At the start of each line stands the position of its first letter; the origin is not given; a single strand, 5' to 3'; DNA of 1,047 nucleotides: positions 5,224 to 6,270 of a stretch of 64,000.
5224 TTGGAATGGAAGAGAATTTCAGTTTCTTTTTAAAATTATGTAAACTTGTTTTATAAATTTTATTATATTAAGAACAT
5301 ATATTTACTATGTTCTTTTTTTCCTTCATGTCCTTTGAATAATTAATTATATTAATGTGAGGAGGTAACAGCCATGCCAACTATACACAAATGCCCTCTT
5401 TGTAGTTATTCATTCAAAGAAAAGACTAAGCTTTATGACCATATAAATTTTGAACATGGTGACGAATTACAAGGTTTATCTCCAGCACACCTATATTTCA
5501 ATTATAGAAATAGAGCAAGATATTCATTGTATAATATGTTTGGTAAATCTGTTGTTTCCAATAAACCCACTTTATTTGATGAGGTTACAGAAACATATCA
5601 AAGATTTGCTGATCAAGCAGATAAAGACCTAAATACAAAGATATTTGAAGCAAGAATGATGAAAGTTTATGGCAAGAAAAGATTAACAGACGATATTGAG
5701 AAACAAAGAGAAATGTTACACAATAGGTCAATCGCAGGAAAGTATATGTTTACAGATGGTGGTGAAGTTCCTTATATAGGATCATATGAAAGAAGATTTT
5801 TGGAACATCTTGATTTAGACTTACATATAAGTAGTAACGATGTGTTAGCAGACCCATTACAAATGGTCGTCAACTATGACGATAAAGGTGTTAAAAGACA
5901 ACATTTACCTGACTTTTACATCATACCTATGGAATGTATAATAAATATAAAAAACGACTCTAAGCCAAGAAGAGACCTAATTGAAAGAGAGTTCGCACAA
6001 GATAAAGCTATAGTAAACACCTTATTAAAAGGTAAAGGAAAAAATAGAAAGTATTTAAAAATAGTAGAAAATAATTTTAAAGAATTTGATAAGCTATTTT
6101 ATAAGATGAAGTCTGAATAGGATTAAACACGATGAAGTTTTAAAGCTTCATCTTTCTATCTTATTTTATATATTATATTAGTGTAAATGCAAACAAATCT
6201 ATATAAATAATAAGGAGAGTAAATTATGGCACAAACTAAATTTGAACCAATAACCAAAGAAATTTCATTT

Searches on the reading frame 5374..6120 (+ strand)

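Call 6: search_protein_families(library=pfam, proteins=[window:5374-6120:+], max_evalue=0.01)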
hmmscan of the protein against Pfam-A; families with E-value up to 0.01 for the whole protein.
window:5374-6120:+ (248 aa): 2 families
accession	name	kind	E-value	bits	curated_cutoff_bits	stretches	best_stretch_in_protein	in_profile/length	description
PF24308.1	DUF7487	-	0.0015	18.9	27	1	84-195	84-198/220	Family of unknown function (DUF7487)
PF13894.12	zf-C2H2_4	-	0.007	17.4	27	0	5-28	1-24/24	C2H2-type zinc finger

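Call 24: search_protein_families(library=phrogs, proteins=[window:5374-6120:+], max_evalue=0.001)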
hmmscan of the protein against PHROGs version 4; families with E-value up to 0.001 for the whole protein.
window:5374-6120:+ (248 aa): 1 family
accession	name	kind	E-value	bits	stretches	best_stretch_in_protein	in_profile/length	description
phrog_15137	-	DNA, RNA and nucleotide metabolism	1.1e-40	140.7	1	3-246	2-235/236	endonuclease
